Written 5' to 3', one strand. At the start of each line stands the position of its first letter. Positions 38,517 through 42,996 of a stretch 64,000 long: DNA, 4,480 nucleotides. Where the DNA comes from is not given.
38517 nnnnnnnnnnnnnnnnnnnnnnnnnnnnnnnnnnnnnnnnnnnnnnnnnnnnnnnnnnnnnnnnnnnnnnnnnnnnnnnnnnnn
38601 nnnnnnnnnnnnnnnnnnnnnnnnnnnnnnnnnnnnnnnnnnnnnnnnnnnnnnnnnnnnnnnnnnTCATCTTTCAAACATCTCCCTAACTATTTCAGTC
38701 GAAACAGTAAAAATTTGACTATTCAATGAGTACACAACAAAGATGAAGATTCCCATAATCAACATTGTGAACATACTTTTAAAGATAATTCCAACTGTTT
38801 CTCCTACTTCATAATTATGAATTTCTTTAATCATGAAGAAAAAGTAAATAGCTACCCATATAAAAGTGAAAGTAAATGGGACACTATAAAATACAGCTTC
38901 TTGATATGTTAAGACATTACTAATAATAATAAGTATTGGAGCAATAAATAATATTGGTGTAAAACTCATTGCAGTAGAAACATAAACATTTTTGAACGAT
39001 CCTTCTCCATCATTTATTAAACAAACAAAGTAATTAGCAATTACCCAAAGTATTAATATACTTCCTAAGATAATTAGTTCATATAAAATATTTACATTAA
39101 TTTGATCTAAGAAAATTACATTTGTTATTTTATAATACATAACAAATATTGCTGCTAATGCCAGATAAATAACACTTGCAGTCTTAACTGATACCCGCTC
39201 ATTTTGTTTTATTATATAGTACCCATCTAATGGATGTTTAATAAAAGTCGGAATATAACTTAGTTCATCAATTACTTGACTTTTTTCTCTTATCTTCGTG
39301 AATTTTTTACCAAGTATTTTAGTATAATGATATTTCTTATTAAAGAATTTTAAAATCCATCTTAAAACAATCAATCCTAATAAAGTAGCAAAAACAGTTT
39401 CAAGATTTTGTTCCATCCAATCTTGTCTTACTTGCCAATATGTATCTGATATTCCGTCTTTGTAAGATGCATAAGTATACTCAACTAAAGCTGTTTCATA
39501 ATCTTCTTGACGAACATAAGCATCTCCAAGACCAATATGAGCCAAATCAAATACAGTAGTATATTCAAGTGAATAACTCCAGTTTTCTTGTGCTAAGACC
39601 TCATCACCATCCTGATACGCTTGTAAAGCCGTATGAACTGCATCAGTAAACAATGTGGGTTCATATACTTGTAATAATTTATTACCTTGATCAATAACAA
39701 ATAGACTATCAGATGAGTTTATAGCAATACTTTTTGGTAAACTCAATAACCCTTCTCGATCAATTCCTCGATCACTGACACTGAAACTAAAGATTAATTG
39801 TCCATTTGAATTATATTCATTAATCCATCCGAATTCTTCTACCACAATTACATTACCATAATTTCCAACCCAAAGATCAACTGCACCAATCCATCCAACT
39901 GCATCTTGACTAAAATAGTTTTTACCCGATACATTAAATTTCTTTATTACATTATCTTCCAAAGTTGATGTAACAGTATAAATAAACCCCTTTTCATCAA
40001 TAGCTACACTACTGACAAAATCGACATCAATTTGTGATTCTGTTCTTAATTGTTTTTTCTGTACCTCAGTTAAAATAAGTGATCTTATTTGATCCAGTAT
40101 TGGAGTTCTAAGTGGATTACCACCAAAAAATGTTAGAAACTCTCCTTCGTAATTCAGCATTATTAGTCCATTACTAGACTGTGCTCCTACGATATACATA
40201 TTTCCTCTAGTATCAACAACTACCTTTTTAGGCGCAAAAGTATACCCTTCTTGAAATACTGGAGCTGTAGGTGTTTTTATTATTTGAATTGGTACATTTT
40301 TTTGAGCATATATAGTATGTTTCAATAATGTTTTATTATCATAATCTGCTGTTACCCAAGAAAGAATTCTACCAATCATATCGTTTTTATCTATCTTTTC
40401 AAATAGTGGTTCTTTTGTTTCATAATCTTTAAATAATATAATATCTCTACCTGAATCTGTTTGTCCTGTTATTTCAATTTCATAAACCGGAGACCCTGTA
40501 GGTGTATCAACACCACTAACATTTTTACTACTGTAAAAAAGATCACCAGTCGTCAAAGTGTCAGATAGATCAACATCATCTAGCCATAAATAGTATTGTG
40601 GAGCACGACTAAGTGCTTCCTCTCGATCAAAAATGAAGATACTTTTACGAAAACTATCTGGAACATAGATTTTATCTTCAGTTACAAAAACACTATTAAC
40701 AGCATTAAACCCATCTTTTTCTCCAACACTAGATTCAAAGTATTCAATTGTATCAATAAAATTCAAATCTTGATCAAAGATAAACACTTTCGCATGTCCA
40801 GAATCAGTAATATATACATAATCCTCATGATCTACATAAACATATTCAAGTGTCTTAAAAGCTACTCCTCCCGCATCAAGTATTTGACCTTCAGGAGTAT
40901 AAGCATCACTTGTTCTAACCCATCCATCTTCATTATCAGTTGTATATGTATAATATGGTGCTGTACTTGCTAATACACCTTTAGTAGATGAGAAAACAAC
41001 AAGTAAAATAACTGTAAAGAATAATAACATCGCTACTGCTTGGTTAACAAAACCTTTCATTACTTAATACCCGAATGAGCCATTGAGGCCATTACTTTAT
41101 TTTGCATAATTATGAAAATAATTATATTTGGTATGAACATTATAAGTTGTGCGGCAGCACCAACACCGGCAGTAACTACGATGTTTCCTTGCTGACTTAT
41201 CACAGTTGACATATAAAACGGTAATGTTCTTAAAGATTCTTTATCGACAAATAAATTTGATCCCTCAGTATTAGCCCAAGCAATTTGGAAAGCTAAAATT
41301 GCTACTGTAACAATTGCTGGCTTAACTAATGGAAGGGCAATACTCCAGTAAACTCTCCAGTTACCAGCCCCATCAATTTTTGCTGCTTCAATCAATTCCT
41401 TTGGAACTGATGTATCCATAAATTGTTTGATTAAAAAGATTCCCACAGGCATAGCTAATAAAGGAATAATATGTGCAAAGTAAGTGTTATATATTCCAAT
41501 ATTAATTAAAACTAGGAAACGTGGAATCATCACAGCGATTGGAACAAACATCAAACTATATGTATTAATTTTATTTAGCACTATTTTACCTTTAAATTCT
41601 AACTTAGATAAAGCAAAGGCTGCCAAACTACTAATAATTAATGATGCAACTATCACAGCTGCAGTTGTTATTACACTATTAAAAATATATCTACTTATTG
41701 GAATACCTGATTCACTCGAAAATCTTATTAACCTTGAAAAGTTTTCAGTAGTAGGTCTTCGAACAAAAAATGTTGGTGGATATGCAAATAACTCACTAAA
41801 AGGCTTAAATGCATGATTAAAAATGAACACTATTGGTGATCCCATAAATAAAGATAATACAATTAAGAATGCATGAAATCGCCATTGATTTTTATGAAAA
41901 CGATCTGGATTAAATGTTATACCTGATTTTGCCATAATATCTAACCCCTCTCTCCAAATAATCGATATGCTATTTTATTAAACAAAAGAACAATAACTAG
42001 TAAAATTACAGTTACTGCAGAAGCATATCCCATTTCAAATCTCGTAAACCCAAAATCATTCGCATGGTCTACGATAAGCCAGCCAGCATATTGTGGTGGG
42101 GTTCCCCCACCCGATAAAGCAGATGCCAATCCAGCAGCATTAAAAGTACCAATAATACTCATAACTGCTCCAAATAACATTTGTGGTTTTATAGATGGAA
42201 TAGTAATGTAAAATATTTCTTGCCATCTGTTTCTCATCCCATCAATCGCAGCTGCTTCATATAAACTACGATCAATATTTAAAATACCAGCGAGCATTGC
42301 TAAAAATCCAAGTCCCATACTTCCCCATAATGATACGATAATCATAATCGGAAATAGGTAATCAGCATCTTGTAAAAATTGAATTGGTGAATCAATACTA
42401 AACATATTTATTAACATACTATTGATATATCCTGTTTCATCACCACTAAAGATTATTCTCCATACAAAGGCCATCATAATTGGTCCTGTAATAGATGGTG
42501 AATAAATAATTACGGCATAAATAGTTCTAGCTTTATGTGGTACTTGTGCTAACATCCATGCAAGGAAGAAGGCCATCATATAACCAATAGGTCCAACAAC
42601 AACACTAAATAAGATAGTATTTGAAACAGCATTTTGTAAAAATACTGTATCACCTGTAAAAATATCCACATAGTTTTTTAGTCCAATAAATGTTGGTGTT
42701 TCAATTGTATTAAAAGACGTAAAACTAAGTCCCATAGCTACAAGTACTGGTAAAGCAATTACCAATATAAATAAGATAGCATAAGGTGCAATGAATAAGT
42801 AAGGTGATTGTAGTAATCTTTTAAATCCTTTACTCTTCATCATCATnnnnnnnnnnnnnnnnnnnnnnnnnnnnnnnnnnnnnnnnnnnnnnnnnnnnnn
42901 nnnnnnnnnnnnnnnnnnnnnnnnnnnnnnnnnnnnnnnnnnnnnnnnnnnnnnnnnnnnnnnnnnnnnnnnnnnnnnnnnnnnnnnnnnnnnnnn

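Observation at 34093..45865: Seven-gene translationally coupled uptake operon: giant SBP, two complete permease pairs, an NHL-propeller/Yip1 membrane protein and a 771-aa orphan ectoprotein, with no ATPase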

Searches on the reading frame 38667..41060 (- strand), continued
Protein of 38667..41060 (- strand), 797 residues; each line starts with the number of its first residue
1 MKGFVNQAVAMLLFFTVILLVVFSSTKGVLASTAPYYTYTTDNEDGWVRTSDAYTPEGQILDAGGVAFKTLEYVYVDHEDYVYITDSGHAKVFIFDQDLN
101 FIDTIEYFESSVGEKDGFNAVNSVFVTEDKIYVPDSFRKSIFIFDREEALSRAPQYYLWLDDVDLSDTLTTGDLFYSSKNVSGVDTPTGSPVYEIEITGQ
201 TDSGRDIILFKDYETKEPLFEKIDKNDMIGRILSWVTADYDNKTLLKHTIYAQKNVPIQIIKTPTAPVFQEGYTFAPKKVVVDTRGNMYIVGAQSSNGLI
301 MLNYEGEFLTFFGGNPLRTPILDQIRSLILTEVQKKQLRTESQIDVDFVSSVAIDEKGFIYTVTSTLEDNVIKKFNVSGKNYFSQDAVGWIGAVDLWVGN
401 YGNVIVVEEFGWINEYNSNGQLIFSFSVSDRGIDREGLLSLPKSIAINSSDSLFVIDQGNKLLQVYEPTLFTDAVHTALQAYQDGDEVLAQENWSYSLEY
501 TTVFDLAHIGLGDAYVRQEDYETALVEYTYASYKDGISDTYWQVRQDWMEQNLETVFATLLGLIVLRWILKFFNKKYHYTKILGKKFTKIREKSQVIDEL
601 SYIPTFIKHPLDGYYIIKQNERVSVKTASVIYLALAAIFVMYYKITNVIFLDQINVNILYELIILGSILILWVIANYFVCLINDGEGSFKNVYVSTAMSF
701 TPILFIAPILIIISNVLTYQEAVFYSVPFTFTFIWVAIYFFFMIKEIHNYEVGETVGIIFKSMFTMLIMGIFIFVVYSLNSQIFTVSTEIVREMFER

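Call 72: search_solved_structures(query=A2, max_evalue=0.01)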
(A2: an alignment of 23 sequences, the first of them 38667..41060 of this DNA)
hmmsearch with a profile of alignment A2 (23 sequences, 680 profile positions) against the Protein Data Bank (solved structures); distinct sequences matched with E-value up to 0.01: 90 (the best 60 are shown).
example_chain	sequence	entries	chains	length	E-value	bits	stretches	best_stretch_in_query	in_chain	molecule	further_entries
3wwa_A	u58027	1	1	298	3.8e-33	118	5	67-136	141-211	Pizza7H protein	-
6rej_A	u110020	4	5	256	1.1e-32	116.5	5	67-136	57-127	Pizza6-SH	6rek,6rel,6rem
9qhb_A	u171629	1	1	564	9.1e-32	113.4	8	364-425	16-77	Engineered tetratricopeptide repeat protein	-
3ww9_A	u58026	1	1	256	4.4e-24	88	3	68-136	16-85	pizza6 protein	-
6qsd_A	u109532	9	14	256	6.2e-23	84.2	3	68-136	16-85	Pizza6S | Pizza6-S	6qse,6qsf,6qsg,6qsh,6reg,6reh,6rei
6f0t_A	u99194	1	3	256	6.7e-23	84.1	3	68-136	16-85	Pizza6-SFW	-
6d69_A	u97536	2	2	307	7e-23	84.1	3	64-136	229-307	NHL Repeat Region of D. melanogaster Thin | Thin, isoform D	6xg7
6ren_A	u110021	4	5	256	2.3e-22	82.4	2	67-138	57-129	3fPizza6-SH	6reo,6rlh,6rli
7b2r_A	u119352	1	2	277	2.3e-21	79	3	67-201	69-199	Tripartite motif-containing protein 2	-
7zcj_A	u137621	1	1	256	4.8e-20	74.7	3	67-136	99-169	Pizza6-TNH-TSH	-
8bu0_A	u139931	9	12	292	9.5e-20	73.7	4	364-425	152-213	Consensus tetratricopeptide repeat protein | Crystal structure of an 8-repeat consensus TPR superhelix with Zinc. | Monomer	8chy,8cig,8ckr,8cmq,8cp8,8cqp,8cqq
7zpw_A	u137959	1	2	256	1e-19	73.6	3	67-136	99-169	Pizza6-TSK-TSH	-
7zph_A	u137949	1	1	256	1.4e-19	73.2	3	68-136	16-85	Pizza6-TNK-RSH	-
6f0s_A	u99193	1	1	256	1.4e-19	73.2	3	68-136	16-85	Pizza6-SYW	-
7zqg_A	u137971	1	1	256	1.7e-19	72.9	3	68-136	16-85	Pizza6-KSH-TSH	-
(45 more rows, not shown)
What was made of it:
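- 38667..41060 (-): 797-aa polytopic membrane protein: TM1 (8-26), extracellular six-bladed NHL propeller (38-468, with a clade-specific ~100-aa insertion at 150-255), TPR-like helices (470-530), TM2 (552-570), Yip1-type 5-TM domain (623-776). Profile against PDB hits PknD-derived Pizza proteins at 1e-32 and TPR proteins (call 72).
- On NHL-repeat six-bladed beta-propeller (PknD sensor type): Profile against PDB: PknD-derived Pizza proteins at 1e-32 and PknD at 8.7e-18 (call 72).
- The NHL propeller is most similar in sequence profile to the PknD sensor domain family (call 72).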

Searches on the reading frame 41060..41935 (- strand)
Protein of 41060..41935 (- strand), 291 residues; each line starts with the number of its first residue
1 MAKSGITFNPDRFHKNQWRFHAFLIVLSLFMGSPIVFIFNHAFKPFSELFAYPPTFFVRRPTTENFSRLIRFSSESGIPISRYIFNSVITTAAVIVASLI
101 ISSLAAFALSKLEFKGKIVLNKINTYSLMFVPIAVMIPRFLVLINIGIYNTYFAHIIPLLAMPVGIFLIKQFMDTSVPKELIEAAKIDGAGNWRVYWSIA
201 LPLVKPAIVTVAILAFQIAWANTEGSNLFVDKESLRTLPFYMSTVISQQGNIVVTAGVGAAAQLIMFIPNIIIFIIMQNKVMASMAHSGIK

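Call 4: search_protein_families(library=pfam, proteins=[window:41060-41935:-], max_evalue=0.01)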
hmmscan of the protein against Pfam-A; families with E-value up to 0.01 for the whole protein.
window:41060-41935:- (291 aa): 2 families
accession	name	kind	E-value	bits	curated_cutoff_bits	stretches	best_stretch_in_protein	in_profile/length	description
PF00528.27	BPD_transp_1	-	2.5e-12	47.3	26.4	1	127-278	26-176/184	Binding-protein-dependent transport system inner membrane component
PF02589.21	LUD_dom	-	0.0067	16.6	22.6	0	244-286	94-135/189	LUD domain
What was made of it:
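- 41060..41935 (-): permA2, 291 aa, canonical CUT1 MalG/UgpE-type permease with an EAA loop. BPD_transp_1 2.5e-12 (call 4).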

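Call 5: search_protein_families(library=ncbifam, proteins=[window:41060-41935:-], max_evalue=0.01)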
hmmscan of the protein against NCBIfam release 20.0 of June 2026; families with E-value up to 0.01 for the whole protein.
window:41060-41935:- (291 aa): 17 families
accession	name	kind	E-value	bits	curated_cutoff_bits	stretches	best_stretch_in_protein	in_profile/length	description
NF008210.0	PRK10973.1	equivalog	2.4e-23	83.2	297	1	21-285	13-276/281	sn-glycerol-3-phosphate ABC transporter permease UgpE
NF040932.1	ABC_arch_GlcU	equivalog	3.4e-20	72.8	340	1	24-279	9-258/272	glucose ABC transporter permease GlcU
NF008231.0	PRK10998.1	equivalog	2.5e-15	56.8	261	1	77-291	78-295/296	maltose ABC transporter permease MalG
NF007047.0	PRK09500.1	equivalog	5.8e-12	45.8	326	1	86-278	62-249/257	spermidine/putrescine ABC transporter permease PotC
NF006939.0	PRK09421.1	equivalog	7.1e-10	38.7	262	1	160-252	103-196/230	molybdate ABC transporter permease subunit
TIGR01581.1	Mo_ABC_porter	hypoth_equivalog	3.4e-08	33.2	210.3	1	84-258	23-213/225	ABC transporter permease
NF011624.0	PRK15050.1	equivalog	1e-07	31.4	247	1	176-279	186-287/297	2-aminoethylphosphonate ABC transporter permease subunit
TIGR02141.1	modB_ABC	equivalog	7.4e-07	29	182.6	1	87-217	3-146/208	molybdate ABC transporter permease subunit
NF007852.0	PRK10561.1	equivalog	2.6e-06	27.5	335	1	175-220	182-227/295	sn-glycerol-3-phosphate ABC transporter permease UgpA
TIGR03226.1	PhnU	equivalog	4.8e-06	26.2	283.45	1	177-266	205-292/311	2-aminoethylphosphonate ABC transporter permease subunit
NF043073.1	MMSYN1_0195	equivalog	0.00012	20.4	1250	1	84-218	59-194/1021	spermidine/putrescine ABC transporter permease/substrate-binding protein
TIGR02139.1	permease_CysT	equivalog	0.0004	20.1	246.1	1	137-274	117-253/265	sulfate ABC transporter permease subunit CysT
NF008232.0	PRK10999.1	equivalog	0.00045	19.1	392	1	175-220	399-444/520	maltose ABC transporter permease MalF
TIGR00969.1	3a0106s02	subfamily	0.00061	19.3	240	0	88-277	68-267/272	sulfate ABC transporter permease subunit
TIGR03416.1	ABC_choXWV_perm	equivalog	0.0019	17.7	363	1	128-210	129-209/267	choline ABC transporter permease subunit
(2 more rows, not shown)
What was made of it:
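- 41060..41935 (-): UgpE 2.4e-23 (call 5).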

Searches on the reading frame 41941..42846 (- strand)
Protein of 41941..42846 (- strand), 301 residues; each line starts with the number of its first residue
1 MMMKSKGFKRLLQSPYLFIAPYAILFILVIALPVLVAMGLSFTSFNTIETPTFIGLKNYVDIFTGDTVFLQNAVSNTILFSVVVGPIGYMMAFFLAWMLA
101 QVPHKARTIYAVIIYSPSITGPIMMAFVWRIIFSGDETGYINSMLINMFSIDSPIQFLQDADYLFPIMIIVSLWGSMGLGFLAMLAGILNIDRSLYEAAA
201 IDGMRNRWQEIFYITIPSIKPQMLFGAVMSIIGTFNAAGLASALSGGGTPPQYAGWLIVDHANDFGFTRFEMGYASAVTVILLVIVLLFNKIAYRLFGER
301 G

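Call 4: search_protein_families(library=pfam, proteins=[window:41941-42846:-], max_evalue=0.01)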
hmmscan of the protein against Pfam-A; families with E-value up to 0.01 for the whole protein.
window:41941-42846:- (301 aa): 1 family
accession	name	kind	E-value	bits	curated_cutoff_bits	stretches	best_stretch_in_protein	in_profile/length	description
PF00528.27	BPD_transp_1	-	1.2e-13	51.6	26.4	1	95-293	4-175/184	Binding-protein-dependent transport system inner membrane component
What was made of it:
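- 41941..42846 (-): permA1, 301 aa, canonical CUT1 MalF/UgpA-type permease with an EAA loop. BPD_transp_1 1.2e-13 (call 4).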

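Call 5: search_protein_families(library=ncbifam, proteins=[window:41941-42846:-], max_evalue=0.01)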
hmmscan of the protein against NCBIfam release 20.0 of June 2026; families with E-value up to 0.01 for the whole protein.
window:41941-42846:- (301 aa): 9 families
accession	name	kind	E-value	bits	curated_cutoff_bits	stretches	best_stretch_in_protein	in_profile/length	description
NF007852.0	PRK10561.1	equivalog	4.8e-23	82.4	335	1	10-296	9-287/295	sn-glycerol-3-phosphate ABC transporter permease UgpA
NF040931.1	ABC_arch_GlcT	equivalog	8.2e-20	71.6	360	1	24-288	6-262/278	glucose ABC transporter permease GlcT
NF007044.0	PRK09497.1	equivalog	3.8e-12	46.3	348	1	21-289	17-269/285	spermidine/putrescine ABC transporter permease PotB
NF008232.0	PRK10999.1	equivalog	6.5e-09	35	392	1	53-248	264-457/520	maltose ABC transporter permease MalF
TIGR02140.1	permease_CysW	equivalog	5.4e-07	29.4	329.1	1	27-289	14-250/261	sulfate ABC transporter permease subunit CysW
NF006939.0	PRK09421.1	equivalog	1.1e-05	25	262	1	78-231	12-158/230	molybdate ABC transporter permease subunit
NF043074.1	MMSYN1_0196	equivalog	0.00041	19.7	350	1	9-291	4-257/277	spermidine/putrescine ABC transporter permease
TIGR00969.1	3a0106s02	subfamily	0.00083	18.9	240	1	54-289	45-264/272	sulfate ABC transporter permease subunit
NF008620.0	PRK11602.1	equivalog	0.0021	17.3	442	1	71-293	63-273/291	sulfate/thiosulfate ABC transporter permease CysW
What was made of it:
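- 41941..42846 (-): UgpA 4.8e-23 (call 5).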
